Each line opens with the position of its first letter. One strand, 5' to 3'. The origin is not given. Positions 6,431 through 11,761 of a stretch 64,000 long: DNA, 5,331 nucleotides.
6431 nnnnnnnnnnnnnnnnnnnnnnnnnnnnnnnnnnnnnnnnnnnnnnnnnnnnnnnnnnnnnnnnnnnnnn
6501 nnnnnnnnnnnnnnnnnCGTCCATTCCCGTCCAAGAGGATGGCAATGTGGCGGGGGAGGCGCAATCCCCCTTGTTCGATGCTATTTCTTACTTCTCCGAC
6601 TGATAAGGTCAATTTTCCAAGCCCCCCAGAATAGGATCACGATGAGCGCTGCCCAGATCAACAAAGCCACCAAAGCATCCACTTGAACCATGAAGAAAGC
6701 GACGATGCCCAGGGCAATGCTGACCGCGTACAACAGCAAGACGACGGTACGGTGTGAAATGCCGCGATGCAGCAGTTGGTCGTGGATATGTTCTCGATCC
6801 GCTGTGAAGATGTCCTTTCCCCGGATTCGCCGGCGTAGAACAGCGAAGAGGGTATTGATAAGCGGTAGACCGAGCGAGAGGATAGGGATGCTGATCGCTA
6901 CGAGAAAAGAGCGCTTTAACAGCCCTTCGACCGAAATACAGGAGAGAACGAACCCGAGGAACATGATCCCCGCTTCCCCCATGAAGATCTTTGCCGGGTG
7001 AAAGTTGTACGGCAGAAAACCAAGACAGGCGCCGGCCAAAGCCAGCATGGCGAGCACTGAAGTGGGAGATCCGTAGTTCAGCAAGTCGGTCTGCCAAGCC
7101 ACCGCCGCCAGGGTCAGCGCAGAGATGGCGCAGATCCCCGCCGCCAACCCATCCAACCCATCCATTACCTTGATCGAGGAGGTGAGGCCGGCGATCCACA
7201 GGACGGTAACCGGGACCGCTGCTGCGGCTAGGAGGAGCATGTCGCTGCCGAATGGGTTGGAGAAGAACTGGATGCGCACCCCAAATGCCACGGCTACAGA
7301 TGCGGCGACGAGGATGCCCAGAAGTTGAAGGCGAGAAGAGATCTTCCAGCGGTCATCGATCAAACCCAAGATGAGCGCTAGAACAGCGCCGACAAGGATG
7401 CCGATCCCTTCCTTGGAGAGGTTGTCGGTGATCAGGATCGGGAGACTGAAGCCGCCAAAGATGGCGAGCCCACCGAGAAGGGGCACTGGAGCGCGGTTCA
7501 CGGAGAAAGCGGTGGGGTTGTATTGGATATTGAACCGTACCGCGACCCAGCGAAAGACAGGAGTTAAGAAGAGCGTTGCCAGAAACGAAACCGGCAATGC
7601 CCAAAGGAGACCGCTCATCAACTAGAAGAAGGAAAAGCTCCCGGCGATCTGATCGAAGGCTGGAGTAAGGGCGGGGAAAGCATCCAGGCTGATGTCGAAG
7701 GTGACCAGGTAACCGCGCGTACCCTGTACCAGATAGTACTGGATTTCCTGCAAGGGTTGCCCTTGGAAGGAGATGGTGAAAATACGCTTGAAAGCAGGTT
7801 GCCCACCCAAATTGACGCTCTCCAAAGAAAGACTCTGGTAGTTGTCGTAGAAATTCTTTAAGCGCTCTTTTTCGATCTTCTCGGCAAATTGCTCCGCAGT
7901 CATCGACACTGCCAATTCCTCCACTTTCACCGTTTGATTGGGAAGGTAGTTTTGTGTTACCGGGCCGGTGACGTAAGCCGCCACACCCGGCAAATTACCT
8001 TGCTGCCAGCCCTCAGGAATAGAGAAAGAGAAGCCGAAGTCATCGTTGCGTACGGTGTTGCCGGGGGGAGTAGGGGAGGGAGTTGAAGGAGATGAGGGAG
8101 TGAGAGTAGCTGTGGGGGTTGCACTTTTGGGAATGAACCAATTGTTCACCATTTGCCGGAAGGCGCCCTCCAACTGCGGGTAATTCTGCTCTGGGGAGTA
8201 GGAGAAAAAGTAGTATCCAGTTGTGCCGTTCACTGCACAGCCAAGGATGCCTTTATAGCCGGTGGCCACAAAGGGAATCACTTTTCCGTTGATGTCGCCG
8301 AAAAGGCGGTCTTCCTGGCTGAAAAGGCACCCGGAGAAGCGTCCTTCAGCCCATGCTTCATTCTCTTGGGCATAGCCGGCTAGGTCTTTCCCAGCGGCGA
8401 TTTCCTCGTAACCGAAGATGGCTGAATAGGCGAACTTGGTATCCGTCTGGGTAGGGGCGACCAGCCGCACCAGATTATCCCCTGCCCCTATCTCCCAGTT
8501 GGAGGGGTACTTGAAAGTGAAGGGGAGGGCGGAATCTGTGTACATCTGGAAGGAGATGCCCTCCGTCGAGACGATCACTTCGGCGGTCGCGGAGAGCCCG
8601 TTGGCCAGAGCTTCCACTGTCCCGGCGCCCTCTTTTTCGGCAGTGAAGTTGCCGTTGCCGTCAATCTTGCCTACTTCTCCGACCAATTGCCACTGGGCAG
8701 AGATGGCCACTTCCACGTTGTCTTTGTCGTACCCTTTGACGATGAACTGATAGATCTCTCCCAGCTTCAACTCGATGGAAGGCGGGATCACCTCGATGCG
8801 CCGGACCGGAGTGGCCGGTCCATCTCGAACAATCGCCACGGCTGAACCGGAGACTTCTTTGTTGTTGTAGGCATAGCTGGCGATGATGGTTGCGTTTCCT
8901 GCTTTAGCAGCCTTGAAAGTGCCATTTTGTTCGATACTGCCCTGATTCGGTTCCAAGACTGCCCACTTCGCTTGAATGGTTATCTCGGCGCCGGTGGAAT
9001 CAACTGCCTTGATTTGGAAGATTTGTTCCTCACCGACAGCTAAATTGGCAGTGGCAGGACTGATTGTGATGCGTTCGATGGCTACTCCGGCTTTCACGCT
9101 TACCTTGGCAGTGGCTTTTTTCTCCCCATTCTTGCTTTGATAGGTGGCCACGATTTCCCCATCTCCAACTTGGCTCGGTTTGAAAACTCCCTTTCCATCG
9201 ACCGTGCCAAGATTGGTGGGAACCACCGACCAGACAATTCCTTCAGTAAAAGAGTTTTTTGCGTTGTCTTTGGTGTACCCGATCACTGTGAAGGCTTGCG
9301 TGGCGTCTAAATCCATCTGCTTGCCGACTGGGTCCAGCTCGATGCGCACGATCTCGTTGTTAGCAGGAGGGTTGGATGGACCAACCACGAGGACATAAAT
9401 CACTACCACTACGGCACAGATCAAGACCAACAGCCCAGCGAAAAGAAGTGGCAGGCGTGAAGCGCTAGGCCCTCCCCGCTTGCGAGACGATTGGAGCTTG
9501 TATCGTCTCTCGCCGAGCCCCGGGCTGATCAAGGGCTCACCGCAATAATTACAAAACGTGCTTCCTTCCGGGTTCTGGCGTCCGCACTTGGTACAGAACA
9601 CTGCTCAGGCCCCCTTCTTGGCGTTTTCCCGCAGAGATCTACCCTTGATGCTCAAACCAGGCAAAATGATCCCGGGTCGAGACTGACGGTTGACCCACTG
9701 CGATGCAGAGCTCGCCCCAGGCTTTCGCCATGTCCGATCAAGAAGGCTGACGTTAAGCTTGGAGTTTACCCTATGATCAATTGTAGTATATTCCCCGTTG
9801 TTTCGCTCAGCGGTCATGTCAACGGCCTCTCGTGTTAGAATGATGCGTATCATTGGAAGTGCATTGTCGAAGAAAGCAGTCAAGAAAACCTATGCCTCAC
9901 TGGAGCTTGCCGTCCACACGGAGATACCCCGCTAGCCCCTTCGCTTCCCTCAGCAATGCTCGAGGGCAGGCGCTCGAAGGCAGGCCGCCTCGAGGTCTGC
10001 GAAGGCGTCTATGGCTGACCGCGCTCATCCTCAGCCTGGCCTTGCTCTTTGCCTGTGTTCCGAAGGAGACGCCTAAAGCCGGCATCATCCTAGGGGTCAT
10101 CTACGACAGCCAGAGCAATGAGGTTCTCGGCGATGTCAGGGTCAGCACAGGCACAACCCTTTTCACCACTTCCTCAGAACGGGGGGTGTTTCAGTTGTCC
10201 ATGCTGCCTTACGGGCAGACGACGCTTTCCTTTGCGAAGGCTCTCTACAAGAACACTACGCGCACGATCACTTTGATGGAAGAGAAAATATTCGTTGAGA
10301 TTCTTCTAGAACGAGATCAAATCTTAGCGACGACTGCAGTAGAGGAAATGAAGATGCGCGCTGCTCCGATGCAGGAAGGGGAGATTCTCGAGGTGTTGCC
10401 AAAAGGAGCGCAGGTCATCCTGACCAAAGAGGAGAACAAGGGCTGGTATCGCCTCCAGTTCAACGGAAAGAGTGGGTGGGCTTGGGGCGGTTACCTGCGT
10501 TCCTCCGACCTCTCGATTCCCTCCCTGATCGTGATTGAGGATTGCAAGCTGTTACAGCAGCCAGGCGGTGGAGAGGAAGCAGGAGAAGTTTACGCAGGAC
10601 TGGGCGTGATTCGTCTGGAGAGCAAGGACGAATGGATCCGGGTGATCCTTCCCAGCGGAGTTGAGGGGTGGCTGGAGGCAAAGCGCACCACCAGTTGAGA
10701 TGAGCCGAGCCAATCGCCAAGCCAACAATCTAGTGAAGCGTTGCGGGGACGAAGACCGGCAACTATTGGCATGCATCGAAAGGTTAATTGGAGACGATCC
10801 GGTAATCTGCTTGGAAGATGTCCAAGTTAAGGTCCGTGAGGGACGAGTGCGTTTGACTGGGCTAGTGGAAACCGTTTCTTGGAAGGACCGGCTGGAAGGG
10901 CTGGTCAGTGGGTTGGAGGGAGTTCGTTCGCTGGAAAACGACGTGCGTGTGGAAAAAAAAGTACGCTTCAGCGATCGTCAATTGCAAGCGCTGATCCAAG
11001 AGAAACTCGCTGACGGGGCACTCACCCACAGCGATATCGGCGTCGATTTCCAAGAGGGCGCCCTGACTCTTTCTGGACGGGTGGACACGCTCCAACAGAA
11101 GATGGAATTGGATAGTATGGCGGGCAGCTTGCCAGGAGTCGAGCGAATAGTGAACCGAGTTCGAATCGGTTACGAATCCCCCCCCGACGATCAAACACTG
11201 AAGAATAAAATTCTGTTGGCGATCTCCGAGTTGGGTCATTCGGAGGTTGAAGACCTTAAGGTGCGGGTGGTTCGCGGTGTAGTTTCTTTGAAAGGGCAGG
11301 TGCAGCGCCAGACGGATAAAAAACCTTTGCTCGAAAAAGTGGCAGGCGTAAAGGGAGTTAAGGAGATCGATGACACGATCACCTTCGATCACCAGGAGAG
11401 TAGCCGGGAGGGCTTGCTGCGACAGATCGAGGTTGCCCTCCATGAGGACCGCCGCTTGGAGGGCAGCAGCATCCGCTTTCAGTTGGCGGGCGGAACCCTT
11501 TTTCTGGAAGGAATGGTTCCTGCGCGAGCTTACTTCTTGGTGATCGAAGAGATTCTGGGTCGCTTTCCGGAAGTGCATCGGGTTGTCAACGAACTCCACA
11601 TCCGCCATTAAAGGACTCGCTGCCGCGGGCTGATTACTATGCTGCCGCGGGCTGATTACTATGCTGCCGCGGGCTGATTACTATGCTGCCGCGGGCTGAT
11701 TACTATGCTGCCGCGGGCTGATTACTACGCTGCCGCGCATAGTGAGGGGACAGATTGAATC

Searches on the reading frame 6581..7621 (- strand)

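Call 52: search_protein_families(library=pfam, proteins=[window:6581-7621:-], max_evalue=0.00001)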
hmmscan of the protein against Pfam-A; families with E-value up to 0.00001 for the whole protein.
window:6581-7621:- (346 aa): 1 family
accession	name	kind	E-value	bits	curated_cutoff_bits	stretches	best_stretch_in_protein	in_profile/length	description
PF00953.26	Glycos_transf_4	-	2.1e-33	116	27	1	74-232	3-158/160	Glycosyl transferase family 4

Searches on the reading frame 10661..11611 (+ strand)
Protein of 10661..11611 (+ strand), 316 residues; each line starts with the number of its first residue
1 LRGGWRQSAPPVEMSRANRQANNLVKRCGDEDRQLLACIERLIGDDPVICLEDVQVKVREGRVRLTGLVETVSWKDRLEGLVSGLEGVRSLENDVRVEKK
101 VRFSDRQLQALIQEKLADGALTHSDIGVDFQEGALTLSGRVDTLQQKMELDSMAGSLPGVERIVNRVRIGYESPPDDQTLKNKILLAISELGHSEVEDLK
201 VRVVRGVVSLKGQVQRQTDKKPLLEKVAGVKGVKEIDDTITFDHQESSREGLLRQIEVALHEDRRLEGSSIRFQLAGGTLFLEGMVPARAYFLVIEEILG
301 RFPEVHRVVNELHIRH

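Call 52: search_protein_families(library=pfam, proteins=[window:10661-11611:+], max_evalue=0.00001)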
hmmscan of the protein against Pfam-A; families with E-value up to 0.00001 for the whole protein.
window:10661-11611:+ (316 aa): 1 family
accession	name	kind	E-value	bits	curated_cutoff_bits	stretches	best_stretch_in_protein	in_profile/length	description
PF04972.22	BON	-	5.8e-38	129.5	27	3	104-170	1-68/69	BON domain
